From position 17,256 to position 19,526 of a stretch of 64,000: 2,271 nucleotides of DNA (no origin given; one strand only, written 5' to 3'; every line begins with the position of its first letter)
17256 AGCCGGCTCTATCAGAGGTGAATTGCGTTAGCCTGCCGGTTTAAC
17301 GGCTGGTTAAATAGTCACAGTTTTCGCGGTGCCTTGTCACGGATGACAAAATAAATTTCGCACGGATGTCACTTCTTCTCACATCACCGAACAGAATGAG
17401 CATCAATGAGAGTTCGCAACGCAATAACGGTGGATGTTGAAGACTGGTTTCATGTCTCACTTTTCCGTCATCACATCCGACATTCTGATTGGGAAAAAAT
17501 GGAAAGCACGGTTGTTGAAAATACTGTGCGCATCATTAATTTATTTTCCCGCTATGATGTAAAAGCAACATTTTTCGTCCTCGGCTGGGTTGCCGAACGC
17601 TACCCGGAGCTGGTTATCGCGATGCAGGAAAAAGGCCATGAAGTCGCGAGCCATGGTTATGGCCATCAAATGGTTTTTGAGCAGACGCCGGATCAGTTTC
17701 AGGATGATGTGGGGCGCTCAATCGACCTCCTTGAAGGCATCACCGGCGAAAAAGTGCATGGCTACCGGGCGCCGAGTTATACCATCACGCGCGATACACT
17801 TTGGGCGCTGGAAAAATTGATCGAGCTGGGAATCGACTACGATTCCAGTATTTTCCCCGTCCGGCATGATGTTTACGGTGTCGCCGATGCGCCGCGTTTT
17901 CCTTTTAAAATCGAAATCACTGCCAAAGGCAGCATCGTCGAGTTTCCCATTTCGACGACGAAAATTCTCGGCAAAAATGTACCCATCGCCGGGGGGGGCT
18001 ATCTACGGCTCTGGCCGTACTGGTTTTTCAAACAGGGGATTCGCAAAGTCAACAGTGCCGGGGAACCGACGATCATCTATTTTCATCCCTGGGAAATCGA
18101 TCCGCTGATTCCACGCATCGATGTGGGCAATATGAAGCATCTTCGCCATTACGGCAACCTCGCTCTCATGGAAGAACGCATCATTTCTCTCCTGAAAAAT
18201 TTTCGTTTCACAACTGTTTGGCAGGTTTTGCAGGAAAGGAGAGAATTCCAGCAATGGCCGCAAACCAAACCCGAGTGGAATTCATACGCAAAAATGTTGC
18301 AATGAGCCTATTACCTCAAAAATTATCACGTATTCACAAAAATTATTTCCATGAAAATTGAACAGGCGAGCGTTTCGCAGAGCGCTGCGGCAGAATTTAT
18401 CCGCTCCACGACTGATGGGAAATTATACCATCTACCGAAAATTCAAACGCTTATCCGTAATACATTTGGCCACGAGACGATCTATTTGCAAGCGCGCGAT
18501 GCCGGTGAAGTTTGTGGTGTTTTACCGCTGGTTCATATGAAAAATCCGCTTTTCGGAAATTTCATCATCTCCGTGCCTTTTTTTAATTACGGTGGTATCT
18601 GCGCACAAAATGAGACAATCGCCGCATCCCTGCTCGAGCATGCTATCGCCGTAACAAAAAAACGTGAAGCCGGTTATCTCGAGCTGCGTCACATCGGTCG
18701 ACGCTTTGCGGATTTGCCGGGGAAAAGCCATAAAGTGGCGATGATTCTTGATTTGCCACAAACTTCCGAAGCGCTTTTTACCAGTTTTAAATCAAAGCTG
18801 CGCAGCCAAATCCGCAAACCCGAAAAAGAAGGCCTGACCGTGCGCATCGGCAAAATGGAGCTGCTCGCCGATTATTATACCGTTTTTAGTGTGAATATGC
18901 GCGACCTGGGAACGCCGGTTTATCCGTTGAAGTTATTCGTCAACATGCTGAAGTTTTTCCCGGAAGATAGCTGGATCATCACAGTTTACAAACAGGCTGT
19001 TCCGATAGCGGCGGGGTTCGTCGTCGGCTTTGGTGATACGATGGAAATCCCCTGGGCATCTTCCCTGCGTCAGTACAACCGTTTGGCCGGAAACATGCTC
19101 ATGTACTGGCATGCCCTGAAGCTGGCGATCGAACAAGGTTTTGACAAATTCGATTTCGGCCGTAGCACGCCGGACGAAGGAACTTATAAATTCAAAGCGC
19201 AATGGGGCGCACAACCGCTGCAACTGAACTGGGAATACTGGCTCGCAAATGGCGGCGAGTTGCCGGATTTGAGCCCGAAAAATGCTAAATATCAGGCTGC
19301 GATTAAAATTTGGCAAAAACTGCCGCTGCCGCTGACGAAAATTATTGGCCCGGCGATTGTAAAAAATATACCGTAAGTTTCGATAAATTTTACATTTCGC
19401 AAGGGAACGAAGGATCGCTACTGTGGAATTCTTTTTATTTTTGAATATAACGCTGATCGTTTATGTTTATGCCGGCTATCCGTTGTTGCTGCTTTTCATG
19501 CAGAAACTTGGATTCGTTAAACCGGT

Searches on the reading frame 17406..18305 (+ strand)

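Call 38: search_protein_families(library=pfam, proteins=[window:17406-18305:+], max_evalue=0.00001)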
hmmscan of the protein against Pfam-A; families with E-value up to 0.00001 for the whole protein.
window:17406-18305:+ (299 aa): 3 families
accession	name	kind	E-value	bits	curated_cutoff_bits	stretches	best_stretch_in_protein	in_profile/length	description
PF11959.13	DUF3473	-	1.3e-46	158.2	29.6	1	147-275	1-129/130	Domain of unknown function (DUF3473)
PF01522.26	Polysacc_deac_1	-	9.8e-24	84.1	23.1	1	37-138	18-119/124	Polysaccharide deacetylase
PF10096.14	DUF2334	-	1.1e-06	28.9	26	1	70-142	59-143/203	Uncharacterized protein conserved in bacteria (DUF2334)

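Call 42: search_protein_families(library=ncbifam, proteins=[window:17406-18305:+], max_evalue=1e-8)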
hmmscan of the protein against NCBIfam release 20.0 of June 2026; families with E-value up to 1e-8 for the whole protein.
window:17406-18305:+ (299 aa): 7 families
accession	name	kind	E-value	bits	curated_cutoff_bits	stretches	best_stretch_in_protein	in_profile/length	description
TIGR03006.1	pepcterm_polyde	equivalog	2.9e-112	374.2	276.2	1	5-275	1-271/272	XrtA system polysaccharide deacetylase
TIGR02764.1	spore_ybaN_pdaB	equivalog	2.3e-17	63.4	237.4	1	38-137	19-118/191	polysaccharide deacetylase family sporulation protein PdaB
NF045821.1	PgAcgDacpgdA1_Bac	equivalog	2.6e-15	56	400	1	39-137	102-201/282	peptidoglycan-N-acetylglucosamine deacetylase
TIGR04243.1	nodulat_NodB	equivalog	3.5e-12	46.2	240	1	40-131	17-109/197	chitooligosaccharide deacetylase NodB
TIGR02873.1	spore_ylxY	hypoth_equivalog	1.4e-10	40.9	391.5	1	40-126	100-186/268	probable sporulation protein, polysaccharide deacetylase family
TIGR02884.1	spore_pdaA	equivalog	1.9e-10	40.8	298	1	39-132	51-145/224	delta-lactam-biosynthetic de-N-acetylase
TIGR03212.1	uraD_N-term-dom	equivalog_domain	3e-10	39.6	424.6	1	41-123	80-162/297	allantoinase PuuE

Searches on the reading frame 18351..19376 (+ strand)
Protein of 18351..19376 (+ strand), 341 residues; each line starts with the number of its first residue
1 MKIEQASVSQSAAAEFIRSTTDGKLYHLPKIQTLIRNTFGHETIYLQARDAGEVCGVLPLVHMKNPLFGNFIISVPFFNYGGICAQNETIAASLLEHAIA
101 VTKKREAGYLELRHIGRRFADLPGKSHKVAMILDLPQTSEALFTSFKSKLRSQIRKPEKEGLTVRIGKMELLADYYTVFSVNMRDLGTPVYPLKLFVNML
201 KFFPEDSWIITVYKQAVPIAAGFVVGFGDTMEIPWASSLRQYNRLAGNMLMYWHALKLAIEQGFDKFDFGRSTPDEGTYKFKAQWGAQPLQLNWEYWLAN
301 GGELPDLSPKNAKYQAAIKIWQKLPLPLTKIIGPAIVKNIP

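Call 38: search_protein_families(library=pfam, proteins=[window:18351-19376:+], max_evalue=0.00001)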
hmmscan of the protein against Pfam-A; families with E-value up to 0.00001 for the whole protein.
window:18351-19376:+ (341 aa): 2 families
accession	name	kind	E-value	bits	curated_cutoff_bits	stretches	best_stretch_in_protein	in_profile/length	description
PF02388.22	FemAB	-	5e-14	52.4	24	1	210-287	299-380/406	FemAB family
PF13480.13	Acetyltransf_6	-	9.1e-13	49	22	1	145-282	2-142/143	Acetyltransferase (GNAT) domain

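Call 42: search_protein_families(library=ncbifam, proteins=[window:18351-19376:+], max_evalue=1e-8)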
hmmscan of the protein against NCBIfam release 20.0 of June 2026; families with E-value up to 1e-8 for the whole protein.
window:18351-19376:+ (341 aa): 1 family
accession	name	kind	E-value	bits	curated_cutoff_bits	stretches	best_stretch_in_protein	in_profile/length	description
TIGR03019.1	pepcterm_femAB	equivalog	8.1e-109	363.6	260.35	1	14-341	4-330/330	FemAB family XrtA/PEP-CTERM system-associated protein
